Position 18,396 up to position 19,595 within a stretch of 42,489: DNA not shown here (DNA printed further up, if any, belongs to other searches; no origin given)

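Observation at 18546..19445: Histidine-kinase-like protein in the che operon lacks the phospho-acceptor His (H-box SNE instead of SHE) but keeps an intact ATP-binding domain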

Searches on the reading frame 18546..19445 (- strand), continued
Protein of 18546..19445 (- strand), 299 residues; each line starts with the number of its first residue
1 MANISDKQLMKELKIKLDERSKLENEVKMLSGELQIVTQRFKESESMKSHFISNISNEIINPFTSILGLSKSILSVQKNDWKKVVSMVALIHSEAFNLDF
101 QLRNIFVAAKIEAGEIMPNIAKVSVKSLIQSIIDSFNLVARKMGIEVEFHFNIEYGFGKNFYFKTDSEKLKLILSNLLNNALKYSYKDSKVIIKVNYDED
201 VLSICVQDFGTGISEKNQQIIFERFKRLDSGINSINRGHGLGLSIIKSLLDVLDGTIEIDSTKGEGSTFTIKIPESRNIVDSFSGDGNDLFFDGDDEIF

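Call 18: search_solved_structures(query=window:18546-19445:-, max_evalue=0.00001, show_alignments=3)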
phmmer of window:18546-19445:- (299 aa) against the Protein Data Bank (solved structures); distinct sequences matched with E-value up to 0.00001: 46.
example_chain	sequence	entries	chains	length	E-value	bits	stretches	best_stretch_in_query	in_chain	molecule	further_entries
2c2a_A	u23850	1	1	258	2e-27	99.3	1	39-278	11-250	SENSOR HISTIDINE KINASE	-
3dge_A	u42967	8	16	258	2e-27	99.3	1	39-278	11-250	Sensor protein | Histidine kinase | Sensor histidine kinase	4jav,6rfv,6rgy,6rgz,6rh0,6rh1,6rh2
5uht_A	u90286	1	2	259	2.1e-27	99.2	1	39-278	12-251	Sensor histidine kinase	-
4jas_A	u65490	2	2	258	2.8e-27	98.8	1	39-278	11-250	Histidine kinase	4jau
6azr_A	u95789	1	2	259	3.8e-27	98.3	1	39-278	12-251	Sensor histidine kinase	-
6rh7_A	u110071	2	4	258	5.3e-27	97.9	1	39-278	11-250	Sensor histidine kinase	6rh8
7z8n_A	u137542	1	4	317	8.4e-27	97.2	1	18-273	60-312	Histidine kinase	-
4u7n_A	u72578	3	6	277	1.1e-26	96.9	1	31-275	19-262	Histidine protein kinase sensor protein | Histidine kinase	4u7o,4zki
5c93_A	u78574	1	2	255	4e-26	95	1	45-275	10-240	Histidine kinase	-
6paj_A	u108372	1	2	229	8.3e-25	90.7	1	45-275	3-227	Sensor protein SrrB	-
4i5s_A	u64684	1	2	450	2.9e-24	88.9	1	32-282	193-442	Putative histidine kinase CovS; VicK-like protein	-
3sl2_A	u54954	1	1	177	1.1e-20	77.2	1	130-292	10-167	Sensor histidine kinase yycG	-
4q20_A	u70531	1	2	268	1.9e-18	69.9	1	33-277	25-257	Sensor protein DivL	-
7p8e_A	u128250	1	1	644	1.4e-17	67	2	190-271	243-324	Receiver domain of histidine kinase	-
7zp0_A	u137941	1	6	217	9.5e-15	57.7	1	53-274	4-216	Sensor protein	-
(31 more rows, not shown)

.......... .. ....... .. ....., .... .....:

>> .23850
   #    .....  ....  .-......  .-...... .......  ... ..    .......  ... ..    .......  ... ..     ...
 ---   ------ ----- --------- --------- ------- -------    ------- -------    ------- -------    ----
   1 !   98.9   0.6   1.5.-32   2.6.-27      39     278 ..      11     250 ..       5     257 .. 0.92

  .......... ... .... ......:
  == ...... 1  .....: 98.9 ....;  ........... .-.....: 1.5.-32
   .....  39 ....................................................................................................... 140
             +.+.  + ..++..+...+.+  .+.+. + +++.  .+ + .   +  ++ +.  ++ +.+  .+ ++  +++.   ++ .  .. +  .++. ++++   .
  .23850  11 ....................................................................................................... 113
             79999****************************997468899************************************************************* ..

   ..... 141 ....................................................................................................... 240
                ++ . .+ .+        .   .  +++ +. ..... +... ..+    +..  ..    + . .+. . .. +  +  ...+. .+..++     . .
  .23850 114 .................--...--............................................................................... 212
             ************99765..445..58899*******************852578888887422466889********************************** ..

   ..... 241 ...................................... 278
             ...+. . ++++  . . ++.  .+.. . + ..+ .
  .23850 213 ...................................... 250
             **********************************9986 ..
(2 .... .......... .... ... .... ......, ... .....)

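Call 19: search_protein_representatives(protein=window:18546-19445:-)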
Query: 299 residues. Proteins with E-value up to 0.001 (for the whole library): 958106; up to 1e-10: 489302; up to 1e-30: 1391. The best 150 are listed.
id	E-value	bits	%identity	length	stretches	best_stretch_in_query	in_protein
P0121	9.4e-83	293.9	51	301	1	3-297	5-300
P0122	3.3e-79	282.3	47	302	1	3-299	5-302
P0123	2.0e-76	273.1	49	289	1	2-296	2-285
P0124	2.0e-74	266.6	47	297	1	1-297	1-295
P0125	1.4e-72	260.5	47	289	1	6-294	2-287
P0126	2.0e-72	260.0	43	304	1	3-298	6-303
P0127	1.5e-71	257.1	49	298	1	6-295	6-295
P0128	5.8e-70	251.9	45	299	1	1-296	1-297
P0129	4.2e-69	249.1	45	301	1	2-296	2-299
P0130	9.3e-69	248.0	47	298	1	3-299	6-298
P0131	1.3e-68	247.5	45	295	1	4-299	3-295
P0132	1.3e-68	247.5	46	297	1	1-296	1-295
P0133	1.6e-68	247.2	45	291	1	2-290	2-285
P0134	1.4e-67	244.1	47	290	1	1-292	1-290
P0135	3.8e-67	242.7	45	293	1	3-292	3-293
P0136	5.2e-67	242.2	43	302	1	3-295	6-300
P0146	7.7e-64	231.8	42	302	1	2-296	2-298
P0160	9.1e-62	225.1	44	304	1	3-295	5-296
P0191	5.5e-58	212.6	36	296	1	1-296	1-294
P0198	2.5e-57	210.5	36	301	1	1-297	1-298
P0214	9.5e-56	205.3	36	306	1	1-294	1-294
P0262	9.6e-52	192.2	36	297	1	2-296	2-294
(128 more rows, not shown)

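Call 23: find_related_loci(query=A1, collection=genome_contigs, flank=10000)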
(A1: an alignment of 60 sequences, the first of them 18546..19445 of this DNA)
Query A1 (299 aa) in genome_contigs; peptide patterns used: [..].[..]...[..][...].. (x = any residue, [..] = any of these).
599 stretches matched a pattern (row limit reached: there are more); 552 encode a relative of the query (tblastn E <= 1e-3); the best 80 are kept; 80 distinct loci.
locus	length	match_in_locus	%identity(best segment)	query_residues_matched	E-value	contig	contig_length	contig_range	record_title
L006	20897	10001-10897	81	1-299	1e-164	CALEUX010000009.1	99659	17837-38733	MAG: uncultured Marinilabiliaceae bacterium isolate R1_Bin_METABAT__173_1 genome assembly, contig: c_000002857475, whole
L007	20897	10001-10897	81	1-299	2e-162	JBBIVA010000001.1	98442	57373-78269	MAG: Marinilabiliaceae bacterium isolate BQF270218_bin_66 NODE_61_length_98442_cov_8.997794, whole genome shotgun sequen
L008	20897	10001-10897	79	1-299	4e-161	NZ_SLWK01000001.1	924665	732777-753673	Natronoflexus pectinivorans strain DSM 24179 Ga0310552_101, whole genome shotgun sequence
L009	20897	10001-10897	79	1-299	3e-161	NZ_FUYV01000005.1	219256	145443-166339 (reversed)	Alkalitalea saponilacus strain DSM 24412, whole genome shotgun sequence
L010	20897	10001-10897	80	1-299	9e-161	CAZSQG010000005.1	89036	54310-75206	MAG TPA_asm: uncultured Marinilabiliaceae bacterium isolate SRP192927_co6_672 genome assembly, contig: NODE_220_length_8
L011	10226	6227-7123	80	1-299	3e-160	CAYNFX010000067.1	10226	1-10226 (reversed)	MAG TPA_asm: uncultured Alkaliflexus sp. isolate SRP192927_co6_454 genome assembly, contig: NODE_16839_length_10226_cov_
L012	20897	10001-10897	79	1-299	1e-158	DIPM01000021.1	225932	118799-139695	MAG TPA_asm: Marinilabiliaceae bacterium UBA5488 UBA5488_contig_4469, whole genome shotgun sequence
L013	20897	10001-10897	78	1-299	5e-158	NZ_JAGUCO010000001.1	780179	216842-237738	Carboxylicivirga linearis strain FB218 scaffold_1_length=780180, whole genome shotgun sequence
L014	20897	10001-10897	78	1-299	4e-158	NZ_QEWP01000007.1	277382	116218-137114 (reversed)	Marinilabilia rubra strain WTE16 Scaffold7, whole genome shotgun sequence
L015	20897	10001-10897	79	1-299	8e-158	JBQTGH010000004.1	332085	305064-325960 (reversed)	Thermophagus sp. OGC60D27 NODE_4_length_332085_cov_238.064926, whole genome shotgun sequence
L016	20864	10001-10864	82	1-288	7e-158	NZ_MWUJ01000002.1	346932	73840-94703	Geofilum rhodophaeum strain HF401 contig2, whole genome shotgun sequence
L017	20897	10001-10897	79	1-299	7e-157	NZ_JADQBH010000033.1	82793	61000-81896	MAG: Marinilabilia sp. isolate Soudan_9 NODE_168_length_82793_cov_7.276258, whole genome shotgun sequence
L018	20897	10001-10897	79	1-299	4e-157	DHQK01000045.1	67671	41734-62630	MAG TPA_asm: Marinilabilia sp. UBA5340 UBA5340_contig_1031, whole genome shotgun sequence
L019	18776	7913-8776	80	1-288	1e-156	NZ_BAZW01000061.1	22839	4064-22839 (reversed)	Geofilum rubicundum JCM 15548, whole genome shotgun sequence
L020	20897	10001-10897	78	1-299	2e-156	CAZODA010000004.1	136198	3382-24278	MAG TPA_asm: uncultured Alkalitalea sp. isolate binchicken_co39_246 genome assembly, contig: NODE_173_length_136198_cov_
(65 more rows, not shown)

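Call 24: list_cluster_members(proteins=[P0121, P0123, P0126, P0136, P0146, P0160, P0191, P0198, P0214, P0262])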
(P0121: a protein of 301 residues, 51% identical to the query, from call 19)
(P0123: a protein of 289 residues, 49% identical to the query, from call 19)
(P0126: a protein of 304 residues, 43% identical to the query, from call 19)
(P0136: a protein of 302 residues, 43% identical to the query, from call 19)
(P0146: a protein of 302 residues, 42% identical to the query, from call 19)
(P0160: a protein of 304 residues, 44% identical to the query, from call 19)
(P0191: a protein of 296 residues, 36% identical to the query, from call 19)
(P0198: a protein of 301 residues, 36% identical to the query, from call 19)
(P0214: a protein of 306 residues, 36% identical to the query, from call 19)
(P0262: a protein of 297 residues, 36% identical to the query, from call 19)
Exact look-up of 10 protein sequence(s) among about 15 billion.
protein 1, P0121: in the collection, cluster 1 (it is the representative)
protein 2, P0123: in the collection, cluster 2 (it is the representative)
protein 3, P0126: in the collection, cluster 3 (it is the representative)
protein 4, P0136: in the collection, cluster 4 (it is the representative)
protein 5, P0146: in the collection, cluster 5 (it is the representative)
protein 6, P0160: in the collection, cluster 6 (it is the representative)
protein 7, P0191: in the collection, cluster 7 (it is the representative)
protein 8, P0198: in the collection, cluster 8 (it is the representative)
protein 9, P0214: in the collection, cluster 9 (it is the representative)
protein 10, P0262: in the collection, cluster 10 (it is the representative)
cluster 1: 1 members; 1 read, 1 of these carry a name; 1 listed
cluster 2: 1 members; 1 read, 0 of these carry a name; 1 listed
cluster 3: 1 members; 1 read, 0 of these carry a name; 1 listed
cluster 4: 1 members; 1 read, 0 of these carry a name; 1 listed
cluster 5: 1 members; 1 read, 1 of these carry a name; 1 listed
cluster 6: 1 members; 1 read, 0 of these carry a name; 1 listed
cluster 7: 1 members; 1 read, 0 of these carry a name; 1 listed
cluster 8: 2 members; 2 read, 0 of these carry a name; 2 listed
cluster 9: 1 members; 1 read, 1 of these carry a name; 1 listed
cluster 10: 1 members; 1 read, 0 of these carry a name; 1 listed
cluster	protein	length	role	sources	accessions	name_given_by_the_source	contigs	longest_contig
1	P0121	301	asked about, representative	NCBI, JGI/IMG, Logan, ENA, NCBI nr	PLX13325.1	MAG: histidine kinase [Marinilabiliales bacterium]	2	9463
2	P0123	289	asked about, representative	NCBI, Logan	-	-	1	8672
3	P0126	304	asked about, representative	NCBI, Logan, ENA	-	-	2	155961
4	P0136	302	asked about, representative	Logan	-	-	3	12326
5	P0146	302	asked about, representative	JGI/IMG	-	signal transduction histidine kinase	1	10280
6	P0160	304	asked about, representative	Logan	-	-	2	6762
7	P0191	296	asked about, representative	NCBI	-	-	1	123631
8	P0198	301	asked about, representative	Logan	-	-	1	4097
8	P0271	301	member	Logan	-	-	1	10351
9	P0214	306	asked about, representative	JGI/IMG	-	signal transduction histidine kinase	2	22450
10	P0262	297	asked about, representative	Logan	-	-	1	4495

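Call 25: find_encoding_contigs(protein=P0126, flank=10000, max_places=1)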
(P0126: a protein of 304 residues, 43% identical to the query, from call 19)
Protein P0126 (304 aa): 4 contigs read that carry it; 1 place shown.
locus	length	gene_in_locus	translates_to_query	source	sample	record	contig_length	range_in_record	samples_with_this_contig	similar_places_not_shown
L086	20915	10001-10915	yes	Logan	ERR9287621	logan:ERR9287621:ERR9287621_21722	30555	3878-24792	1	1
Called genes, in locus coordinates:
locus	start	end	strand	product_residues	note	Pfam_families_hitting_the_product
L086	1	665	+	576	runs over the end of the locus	PF02771:Acyl-CoA_dh_N, PF02770:Acyl-CoA_dh_M, PF00441:Acyl-CoA_dh_1, PF08028:Acyl-CoA_dh_2, PF12186:AcylCoA_dehyd_C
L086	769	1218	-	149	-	PF01451:LMWPc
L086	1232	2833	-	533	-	PF20154:LNT_N, PF00795:CN_hydrolase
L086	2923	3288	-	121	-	PF00072:Response_reg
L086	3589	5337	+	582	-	-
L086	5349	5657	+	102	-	PF01740:STAS (weak), PF13466:STAS_2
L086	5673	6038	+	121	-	PF00072:Response_reg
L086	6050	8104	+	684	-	PF01627:Hpt, PF02895:H-kinase_dim, PF02518:HATPase_c, PF01584:CheW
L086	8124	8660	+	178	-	PF01584:CheW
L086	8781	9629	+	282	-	PF03705:CheR_N, PF08241:Methyltransf_11 (faint), PF01739:CheR, PF13649:Methyltransf_25 (faint)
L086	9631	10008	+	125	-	PF00072:Response_reg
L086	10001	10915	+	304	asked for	PF02518:HATPase_c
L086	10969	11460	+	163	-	PF03975:CheD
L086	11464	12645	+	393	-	PF00072:Response_reg, PF01339:CheB_methylest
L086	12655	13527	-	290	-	PF11559:ADIP (weak)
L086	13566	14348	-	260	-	PF08668:HDOD (faint), PF01966:HD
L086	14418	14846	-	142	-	PF18347:DUF5606, PF21186:DUF6852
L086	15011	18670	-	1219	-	PF13205:Big_5, PF00932:LTD, PF22243:DUF5018-rel (weak), PF18962:Por_Secre_tail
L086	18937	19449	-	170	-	PF13801:Metal_resist, PF07813:LTXXQ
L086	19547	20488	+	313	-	PF01882:DUF58, PF13519:VWA_2 (weak)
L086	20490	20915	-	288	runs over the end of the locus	PF02401:LYTB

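Call 26: find_encoding_contigs(protein=P0191, flank=10000, max_places=1)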
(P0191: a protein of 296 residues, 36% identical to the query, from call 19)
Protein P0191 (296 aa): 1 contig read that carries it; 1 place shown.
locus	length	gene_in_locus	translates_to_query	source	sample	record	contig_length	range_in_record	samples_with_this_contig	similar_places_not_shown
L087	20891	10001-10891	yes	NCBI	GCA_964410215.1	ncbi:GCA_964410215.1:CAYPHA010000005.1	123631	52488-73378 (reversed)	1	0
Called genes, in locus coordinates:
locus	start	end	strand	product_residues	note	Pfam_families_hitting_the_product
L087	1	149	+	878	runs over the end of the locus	PF01624:MutS_I, PF05188:MutS_II, PF05192:MutS_III, PF05190:MutS_IV, PF00488:MutS_V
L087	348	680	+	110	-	PF00216:Bac_DNA_binding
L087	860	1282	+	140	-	PF03652:RuvX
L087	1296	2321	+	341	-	PF18152:DAHP_snth_FXD, PF00793:DAHP_synth_1, PF03102:NeuB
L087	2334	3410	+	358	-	PF02153:PDH_N, PF20463:PDH_C, PF01842:ACT (weak)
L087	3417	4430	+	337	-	PF01408:GFO_IDH_MocA, PF02894:GFO_IDH_MocA_C, PF22725:GFO_IDH_MocA_C3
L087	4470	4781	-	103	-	PF00226:DnaJ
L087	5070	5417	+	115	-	PF13466:STAS_2 (weak)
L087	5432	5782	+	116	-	PF00072:Response_reg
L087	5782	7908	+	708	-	PF01627:Hpt, PF02895:H-kinase_dim, PF02518:HATPase_c, PF01584:CheW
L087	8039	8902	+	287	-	PF03705:CheR_N, PF01739:CheR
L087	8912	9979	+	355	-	PF00072:Response_reg, PF01339:CheB_methylest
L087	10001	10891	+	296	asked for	PF00512:HisKA (weak), PF02518:HATPase_c, PF14501:HATPase_c_5 (weak)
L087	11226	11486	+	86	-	PF03975:CheD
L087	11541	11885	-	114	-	PF17253:DUF5320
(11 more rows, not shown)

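Call 39: predict_structure(alignment_id=A1)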
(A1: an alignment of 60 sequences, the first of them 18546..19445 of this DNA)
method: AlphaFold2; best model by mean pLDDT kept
length: 299 residues; sequences in the alignment: 60
mean_pLDDT: 82.6   pTM: 0.73
mean pLDDT of the five models: 82.6, 81.2, 79.4, 79.3, 79.1
residues with pLDDT >= 90: 165; 70-90: 83; 50-70: 16; < 50: 35
segments of 3 or more residues with pLDDT < 50: 226-238, 280-299
pLDDT, mean of each block of 10 residues (from residue 1): 72 92 94 89 77 80 92 90 92 91 89 89 94 93 94 69 93 95 92 95 95 79 54 41 86 93 92 83 40 41
secondary structure, 60 per line:
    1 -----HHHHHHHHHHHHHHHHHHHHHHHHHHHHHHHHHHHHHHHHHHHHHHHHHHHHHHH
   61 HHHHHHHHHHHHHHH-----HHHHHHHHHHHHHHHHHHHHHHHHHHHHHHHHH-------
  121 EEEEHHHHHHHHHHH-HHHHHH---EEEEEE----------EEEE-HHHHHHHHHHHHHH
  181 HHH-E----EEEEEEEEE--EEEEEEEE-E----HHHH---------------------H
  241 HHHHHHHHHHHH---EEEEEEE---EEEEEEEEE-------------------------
elements in order: H6-75 H81-113 E121-124 H125-135 H137-142 E146-151 E162-165 H167-183 E190-198 E201-208 H215-218 H240-252 E256-262 E266-274

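Call 43: fold_search(model_id=the predicted structure, library=pdb)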
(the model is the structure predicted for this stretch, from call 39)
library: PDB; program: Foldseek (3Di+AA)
matches with E <= 10: 698; with E <= 0.001: 353
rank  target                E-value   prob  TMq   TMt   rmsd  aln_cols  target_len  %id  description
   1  6rh0_A                1.7e-21  1.00  0.69  0.86   2.7       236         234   29  Revisiting pH-gated conformational switch. Complex HK853-RR468 pH 5.5 (released 2020-02-19)
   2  6rh0_B                3.1e-21  1.00  0.69  0.86   2.8       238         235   29  Revisiting pH-gated conformational switch. Complex HK853-RR468 pH 5.5 (released 2020-02-19)
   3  3dge_A                3.7e-21  1.00  0.69  0.85   2.8       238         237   29  Structure of a histidine kinase-response regulator complex reveals insights into Two-component signaling and a novel c (released 2009-07-07)
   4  6rgz_A                9.2e-21  1.00  0.69  0.86   2.8       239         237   29  Revisiting pH-gated conformational switch. Complex HK853-RR468 pH 6.5 (released 2020-02-19)
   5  6rh8_A                1.5e-20  1.00  0.68  0.85   2.8       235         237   29  Revisiting pH-gated conformational switch. Complex HK853 mutant H260A -RR468 mutant D53A pH 5.3 (released 2020-02-19)
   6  6rfv_B                2.2e-20  1.00  0.68  0.86   2.8       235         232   29  Revisiting pH-gated conformational switch. Complex HK853-RR468 pH 7 (released 2020-02-19)
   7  6rgy_B                2.3e-20  1.00  0.68  0.85   2.7       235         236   29  Revisiting pH-gated conformational switch. Complex HK853-RR468 pH 7.5 (released 2020-02-19)
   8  4q20_A                2.3e-20  1.00  0.67  0.84   3.3       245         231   26  Crystal structure of a C-terminal part of tyrosine kinase (DivL) from Caulobacter crescentus CB15 at 2.50 A resolution (released 2014-04-23)
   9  6rgy_A                4.1e-20  1.00  0.68  0.85   2.7       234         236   29  Revisiting pH-gated conformational switch. Complex HK853-RR468 pH 7.5 (released 2020-02-19)
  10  6rh7_A                4.6e-20  1.00  0.69  0.86   2.9       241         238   29  Revisiting pH-gated conformational switch. Complex HK853 mutant H260A -RR468 mutant D53A pH 7.5 (released 2020-02-19)
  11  5uht_A                5.8e-20  1.00  0.70  0.88   2.4       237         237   29  Structure of the Thermotoga maritima HK853-BeF3-RR468 complex at pH 5.0 (released 2017-12-27)
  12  6rh7_B                7.7e-20  1.00  0.68  0.86   2.8       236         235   29  Revisiting pH-gated conformational switch. Complex HK853 mutant H260A -RR468 mutant D53A pH 7.5 (released 2020-02-19)
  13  4jav_A                2.2e-19  1.00  0.57  0.68   6.8       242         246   29  Structural basis of a rationally rewired protein-protein interface (HK853wt and RR468mutant V13P, L14I, I17M and N21V) (released 2013-09-04)
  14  6rfv_A                2.3e-19  1.00  0.68  0.86   2.7       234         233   29  Revisiting pH-gated conformational switch. Complex HK853-RR468 pH 7 (released 2020-02-19)
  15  4jas_A                2.7e-19  1.00  0.65  0.81   3.7       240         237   30  Structural basis of a rationally rewired protein-protein interface (HK853mutant A268V, A271G, T275M, V294T and D297E a (released 2013-09-04)
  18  4q20_B                4.8e-19  1.00  0.61  0.79   4.4       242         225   25  Crystal structure of a C-terminal part of tyrosine kinase (DivL) from Caulobacter crescentus CB15 at 2.50 A resolution (released 2014-04-23)
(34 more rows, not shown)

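Call 62: find_encoding_contigs(protein=P0214, flank=10000, max_places=1)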
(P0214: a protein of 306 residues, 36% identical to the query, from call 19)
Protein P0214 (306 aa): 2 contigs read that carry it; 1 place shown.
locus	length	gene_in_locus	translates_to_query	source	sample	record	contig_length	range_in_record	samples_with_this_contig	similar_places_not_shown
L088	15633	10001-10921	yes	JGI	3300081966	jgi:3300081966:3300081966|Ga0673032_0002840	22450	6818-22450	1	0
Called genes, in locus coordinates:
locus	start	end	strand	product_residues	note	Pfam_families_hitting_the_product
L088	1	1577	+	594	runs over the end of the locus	-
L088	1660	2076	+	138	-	PF13466:STAS_2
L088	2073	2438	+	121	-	PF00072:Response_reg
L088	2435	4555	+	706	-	PF01627:Hpt, PF02895:H-kinase_dim, PF02518:HATPase_c, PF01584:CheW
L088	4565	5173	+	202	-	PF01739:CheR, PF13489:Methyltransf_23, PF08242:Methyltransf_12 (faint), PF13649:Methyltransf_25 (weak)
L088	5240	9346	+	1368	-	PF02203:TarH, PF12729:4HB_MCP_1, PF18947:HAMP_2, PF08448:PAS_4, PF18947:HAMP_2, PF08448:PAS_4, PF13426:PAS_9, PF18947:HAMP_2, +5 more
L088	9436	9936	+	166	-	PF01584:CheW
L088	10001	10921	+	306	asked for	PF00512:HisKA (weak), PF13581:HATPase_c_2 (weak), PF02518:HATPase_c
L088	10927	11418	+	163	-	PF03975:CheD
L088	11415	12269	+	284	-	PF03705:CheR_N, PF01739:CheR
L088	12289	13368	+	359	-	PF00072:Response_reg, PF01339:CheB_methylest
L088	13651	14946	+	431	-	PF00989:PAS (weak), PF08448:PAS_4, PF13426:PAS_9, PF00512:HisKA, PF02518:HATPase_c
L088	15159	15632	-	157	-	?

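Call 63: find_encoding_contigs(protein=P0271, flank=10000, max_places=1)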
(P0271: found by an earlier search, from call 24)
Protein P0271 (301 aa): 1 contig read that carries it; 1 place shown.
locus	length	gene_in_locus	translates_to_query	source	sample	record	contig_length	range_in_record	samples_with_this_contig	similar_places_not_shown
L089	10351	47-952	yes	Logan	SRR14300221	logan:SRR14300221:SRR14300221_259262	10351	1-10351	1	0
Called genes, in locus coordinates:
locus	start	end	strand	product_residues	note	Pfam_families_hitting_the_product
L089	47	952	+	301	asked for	PF00512:HisKA (faint), PF02518:HATPase_c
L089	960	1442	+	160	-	PF03975:CheD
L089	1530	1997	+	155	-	PF09345:SiaC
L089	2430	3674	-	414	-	PF16257:UxaE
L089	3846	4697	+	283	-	PF23441:SDR (faint), PF00106:adh_short, PF08659:KR (weak), PF13561:adh_short_C2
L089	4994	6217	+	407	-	PF03786:UxuA, PF01261:AP_endonuc_2 (faint)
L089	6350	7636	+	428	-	PF00365:PFK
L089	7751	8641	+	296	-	PF13419:HAD_2 (weak)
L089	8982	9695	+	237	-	PF02965:Met_synt_B12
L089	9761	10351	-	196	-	?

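Call 64: find_encoding_contigs(protein=P0136, flank=10000, max_places=1)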
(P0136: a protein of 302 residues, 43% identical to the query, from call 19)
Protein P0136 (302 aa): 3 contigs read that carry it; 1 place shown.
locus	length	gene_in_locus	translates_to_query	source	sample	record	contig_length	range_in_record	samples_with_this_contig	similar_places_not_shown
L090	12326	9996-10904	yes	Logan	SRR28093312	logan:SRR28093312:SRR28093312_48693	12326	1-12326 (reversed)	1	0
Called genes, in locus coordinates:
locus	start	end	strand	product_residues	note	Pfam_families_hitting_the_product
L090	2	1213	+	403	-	?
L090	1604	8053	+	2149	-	PF15780:ASH (faint), PF18962:Por_Secre_tail (weak)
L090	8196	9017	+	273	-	-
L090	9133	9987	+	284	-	PF03705:CheR_N, PF01739:CheR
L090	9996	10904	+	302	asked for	PF02518:HATPase_c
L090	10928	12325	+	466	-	?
